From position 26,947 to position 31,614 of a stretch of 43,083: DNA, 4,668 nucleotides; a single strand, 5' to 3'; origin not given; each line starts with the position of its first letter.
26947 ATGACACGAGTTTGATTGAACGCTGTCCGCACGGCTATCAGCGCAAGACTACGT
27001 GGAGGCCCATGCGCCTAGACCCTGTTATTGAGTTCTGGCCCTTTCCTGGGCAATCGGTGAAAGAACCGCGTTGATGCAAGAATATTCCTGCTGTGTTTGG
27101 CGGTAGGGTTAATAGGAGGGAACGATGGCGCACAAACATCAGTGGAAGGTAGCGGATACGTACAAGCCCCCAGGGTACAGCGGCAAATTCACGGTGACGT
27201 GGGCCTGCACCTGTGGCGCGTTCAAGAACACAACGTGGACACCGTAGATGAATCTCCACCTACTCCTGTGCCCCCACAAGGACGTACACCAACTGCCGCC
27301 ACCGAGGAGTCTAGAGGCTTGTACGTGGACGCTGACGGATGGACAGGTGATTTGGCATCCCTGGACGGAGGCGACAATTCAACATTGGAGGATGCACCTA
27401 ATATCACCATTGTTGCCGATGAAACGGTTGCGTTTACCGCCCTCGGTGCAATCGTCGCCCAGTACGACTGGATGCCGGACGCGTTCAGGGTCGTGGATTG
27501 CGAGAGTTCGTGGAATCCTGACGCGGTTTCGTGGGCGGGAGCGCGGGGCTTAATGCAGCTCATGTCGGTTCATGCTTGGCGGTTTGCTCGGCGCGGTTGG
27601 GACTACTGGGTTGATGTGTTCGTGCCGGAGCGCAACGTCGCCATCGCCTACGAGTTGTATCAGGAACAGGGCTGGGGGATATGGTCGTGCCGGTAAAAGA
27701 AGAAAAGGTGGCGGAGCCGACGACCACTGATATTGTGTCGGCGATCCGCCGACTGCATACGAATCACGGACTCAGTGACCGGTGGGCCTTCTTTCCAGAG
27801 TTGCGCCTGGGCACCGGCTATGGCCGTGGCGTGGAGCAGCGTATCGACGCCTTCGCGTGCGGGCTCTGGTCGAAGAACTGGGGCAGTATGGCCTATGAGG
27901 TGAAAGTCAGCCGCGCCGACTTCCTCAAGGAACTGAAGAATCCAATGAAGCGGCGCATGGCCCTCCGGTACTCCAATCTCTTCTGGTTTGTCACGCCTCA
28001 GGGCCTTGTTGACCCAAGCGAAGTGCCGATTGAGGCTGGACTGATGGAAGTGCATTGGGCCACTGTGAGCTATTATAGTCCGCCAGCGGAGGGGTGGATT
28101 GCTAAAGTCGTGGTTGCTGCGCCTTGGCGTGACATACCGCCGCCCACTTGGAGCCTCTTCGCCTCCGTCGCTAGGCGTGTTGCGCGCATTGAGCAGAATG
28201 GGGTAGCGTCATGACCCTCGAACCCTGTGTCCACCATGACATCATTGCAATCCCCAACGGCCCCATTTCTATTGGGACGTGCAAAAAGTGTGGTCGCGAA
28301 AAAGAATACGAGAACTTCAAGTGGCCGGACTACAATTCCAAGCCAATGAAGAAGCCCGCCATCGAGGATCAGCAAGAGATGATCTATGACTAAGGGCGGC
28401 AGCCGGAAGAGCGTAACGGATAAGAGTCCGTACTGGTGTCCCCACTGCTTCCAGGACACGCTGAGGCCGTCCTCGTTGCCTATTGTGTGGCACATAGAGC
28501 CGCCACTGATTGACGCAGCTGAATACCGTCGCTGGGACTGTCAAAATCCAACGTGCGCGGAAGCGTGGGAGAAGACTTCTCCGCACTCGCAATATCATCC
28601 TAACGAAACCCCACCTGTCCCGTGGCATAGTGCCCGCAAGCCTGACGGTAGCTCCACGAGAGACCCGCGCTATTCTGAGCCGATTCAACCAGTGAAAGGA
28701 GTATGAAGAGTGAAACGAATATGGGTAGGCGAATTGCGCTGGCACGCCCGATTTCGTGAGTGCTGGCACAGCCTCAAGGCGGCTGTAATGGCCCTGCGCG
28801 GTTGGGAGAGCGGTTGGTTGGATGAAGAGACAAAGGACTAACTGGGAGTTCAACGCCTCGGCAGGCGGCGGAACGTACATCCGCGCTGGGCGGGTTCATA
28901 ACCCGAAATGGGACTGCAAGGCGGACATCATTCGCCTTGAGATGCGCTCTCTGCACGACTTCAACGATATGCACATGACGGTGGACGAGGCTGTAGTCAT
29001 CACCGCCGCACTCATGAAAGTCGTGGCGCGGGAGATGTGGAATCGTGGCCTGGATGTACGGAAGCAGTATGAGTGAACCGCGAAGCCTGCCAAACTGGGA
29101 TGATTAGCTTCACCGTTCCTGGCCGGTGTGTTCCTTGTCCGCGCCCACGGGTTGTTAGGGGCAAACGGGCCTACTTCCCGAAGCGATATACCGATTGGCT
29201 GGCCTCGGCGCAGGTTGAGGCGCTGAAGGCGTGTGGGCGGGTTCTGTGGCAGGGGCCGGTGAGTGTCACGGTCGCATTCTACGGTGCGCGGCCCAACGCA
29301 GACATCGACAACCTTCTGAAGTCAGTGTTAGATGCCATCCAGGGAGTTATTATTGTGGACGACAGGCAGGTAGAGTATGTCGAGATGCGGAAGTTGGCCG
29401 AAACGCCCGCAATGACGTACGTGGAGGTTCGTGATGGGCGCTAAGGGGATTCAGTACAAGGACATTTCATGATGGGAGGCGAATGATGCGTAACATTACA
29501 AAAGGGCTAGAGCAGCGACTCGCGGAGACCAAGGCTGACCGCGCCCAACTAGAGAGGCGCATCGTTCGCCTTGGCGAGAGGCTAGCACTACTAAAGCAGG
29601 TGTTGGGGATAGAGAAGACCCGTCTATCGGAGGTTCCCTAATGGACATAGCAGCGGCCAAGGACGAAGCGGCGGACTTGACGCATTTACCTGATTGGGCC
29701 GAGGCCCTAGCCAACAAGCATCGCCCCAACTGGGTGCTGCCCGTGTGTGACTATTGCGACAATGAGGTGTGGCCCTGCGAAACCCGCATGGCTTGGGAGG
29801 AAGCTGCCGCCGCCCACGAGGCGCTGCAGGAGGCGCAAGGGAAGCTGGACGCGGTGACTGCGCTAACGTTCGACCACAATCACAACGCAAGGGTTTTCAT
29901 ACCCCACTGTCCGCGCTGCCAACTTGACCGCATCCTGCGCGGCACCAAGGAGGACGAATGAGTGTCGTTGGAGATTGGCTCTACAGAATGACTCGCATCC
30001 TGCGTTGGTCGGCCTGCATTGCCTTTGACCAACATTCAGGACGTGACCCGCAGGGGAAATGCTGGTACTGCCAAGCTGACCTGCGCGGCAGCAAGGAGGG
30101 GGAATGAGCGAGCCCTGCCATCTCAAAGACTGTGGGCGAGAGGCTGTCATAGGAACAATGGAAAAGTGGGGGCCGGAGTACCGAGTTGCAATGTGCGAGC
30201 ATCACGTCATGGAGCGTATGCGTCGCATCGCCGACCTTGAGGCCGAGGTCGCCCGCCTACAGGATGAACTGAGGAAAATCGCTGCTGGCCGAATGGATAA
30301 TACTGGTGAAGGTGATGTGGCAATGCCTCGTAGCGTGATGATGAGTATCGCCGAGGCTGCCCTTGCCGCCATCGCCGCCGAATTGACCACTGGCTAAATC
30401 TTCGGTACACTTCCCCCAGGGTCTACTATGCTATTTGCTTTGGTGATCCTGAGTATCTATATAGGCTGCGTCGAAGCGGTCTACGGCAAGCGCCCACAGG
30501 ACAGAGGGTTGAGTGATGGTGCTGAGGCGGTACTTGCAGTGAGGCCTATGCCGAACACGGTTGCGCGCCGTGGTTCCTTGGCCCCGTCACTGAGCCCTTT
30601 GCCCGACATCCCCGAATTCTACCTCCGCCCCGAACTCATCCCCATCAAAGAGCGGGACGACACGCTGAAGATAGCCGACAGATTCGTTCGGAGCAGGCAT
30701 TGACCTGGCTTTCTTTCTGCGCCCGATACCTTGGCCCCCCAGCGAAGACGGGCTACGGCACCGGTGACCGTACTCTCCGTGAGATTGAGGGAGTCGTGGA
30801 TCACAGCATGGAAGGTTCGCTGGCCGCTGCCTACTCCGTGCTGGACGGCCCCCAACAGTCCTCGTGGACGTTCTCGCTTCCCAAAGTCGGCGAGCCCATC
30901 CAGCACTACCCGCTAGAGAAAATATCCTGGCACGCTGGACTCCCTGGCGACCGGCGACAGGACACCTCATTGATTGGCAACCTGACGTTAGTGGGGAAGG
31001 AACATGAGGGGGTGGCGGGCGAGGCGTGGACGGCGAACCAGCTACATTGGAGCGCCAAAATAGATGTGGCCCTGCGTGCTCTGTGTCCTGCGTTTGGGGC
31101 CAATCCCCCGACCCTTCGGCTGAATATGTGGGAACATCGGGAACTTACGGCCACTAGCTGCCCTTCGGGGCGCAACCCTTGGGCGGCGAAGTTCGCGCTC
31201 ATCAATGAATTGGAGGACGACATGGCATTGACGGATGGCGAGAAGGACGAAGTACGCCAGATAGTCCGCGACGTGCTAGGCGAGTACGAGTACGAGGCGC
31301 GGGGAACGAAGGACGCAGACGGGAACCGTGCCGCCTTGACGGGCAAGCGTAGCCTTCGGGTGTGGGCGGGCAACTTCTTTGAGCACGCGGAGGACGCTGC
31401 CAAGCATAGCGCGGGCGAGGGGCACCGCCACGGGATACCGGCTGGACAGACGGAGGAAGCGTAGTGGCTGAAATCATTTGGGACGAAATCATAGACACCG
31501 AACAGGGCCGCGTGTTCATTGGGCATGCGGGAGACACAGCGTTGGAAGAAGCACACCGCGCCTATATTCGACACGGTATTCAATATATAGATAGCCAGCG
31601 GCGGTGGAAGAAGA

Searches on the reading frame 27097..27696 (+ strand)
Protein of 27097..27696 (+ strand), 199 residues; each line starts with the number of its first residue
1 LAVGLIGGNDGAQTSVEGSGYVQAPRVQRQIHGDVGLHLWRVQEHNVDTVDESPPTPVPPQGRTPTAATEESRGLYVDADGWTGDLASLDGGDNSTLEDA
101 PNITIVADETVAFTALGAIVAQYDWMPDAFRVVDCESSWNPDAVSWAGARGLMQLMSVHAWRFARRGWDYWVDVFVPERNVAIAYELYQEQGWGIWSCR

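Call 11: search_protein_families(library=phrogs, proteins=[window:27097-27696:+], max_evalue=0.001)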
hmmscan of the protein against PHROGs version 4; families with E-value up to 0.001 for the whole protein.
window:27097-27696:+ (199 aa): 5 families
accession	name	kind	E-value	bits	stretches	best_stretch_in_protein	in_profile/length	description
phrog_669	-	lysis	1.1e-09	37.2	1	132-190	942-1000/1946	endolysin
phrog_13449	-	other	7.9e-07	29.8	1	115-182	10-72/269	transglycosylase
phrog_2013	-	tail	2.8e-06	27.4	1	132-169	489-526/657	lytic tail protein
phrog_28504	-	tail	9.1e-05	22.4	1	130-172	252-294/597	lytic tail fiber protein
phrog_342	-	head and packaging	0.00046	19.3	1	132-180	36-82/1235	internal virion protein with endolysin domain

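Call 59: search_protein_families(library=pfam, proteins=[window:27097-27696:+], max_evalue=0.001)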
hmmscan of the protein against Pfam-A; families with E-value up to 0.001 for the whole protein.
window:27097-27696:+ (199 aa): 1 family
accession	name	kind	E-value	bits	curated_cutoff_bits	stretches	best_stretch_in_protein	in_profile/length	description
PF01464.25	SLT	-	1.1e-11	44.7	21.3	1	130-187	18-75/117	Transglycosylase SLT domain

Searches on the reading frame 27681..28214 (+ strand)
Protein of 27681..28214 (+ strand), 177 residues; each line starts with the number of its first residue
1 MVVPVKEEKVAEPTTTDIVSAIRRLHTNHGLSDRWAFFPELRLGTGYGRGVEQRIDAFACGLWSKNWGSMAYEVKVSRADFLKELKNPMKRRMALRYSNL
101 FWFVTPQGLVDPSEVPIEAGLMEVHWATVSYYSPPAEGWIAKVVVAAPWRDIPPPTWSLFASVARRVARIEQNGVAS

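Call 11: search_protein_families(library=phrogs, proteins=[window:27681-28214:+], max_evalue=0.001)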
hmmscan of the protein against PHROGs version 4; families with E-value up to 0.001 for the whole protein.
window:27681-28214:+ (177 aa): 4 families
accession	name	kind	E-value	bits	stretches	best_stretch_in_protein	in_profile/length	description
phrog_5429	-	DNA, RNA and nucleotide metabolism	2.1e-34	120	1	15-171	6-165/176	DNA repair protein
phrog_14517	-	unknown function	2.3e-16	61.1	1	14-175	5-157/296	-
phrog_2776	-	unknown function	6.4e-10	40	1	70-125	57-111/181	-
phrog_631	-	unknown function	6.9e-06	26.9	1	66-125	66-126/260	-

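Call 59: search_protein_families(library=pfam, proteins=[window:27681-28214:+], max_evalue=0.001)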
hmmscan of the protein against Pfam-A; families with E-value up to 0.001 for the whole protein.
window:27681-28214:+ (177 aa): 0 families

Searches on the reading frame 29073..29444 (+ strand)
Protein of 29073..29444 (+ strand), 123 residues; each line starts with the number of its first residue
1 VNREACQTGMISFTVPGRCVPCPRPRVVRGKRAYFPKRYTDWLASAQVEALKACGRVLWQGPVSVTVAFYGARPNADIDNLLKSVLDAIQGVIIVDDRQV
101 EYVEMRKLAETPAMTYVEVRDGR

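Call 59: search_protein_families(library=pfam, proteins=[window:29073-29444:+], max_evalue=0.001)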
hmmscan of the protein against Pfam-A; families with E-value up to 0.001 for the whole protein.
window:29073-29444:+ (123 aa): 1 family
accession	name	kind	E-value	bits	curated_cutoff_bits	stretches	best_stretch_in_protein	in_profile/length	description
PF05866.16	RusA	-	2.2e-16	61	22.8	1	16-120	1-124/124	Endodeoxyribonuclease RusA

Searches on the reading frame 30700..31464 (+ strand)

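Call 11: search_protein_families(library=phrogs, proteins=[window:30700-31464:+], max_evalue=0.001)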
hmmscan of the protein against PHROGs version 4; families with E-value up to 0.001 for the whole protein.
window:30700-31464:+ (254 aa): 1 family
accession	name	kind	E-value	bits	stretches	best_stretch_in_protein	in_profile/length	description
phrog_833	-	lysis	0.00072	20.3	1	64-229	68-216/294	endolysin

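Call 59: search_protein_families(library=pfam, proteins=[window:30700-31464:+], max_evalue=0.001)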
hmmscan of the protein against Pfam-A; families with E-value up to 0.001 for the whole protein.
window:30700-31464:+ (254 aa): 1 family
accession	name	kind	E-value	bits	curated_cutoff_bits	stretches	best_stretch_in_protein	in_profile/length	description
PF01510.30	Amidase_2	-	2e-06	28.6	26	1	27-156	3-130/131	N-acetylmuramoyl-L-alanine amidase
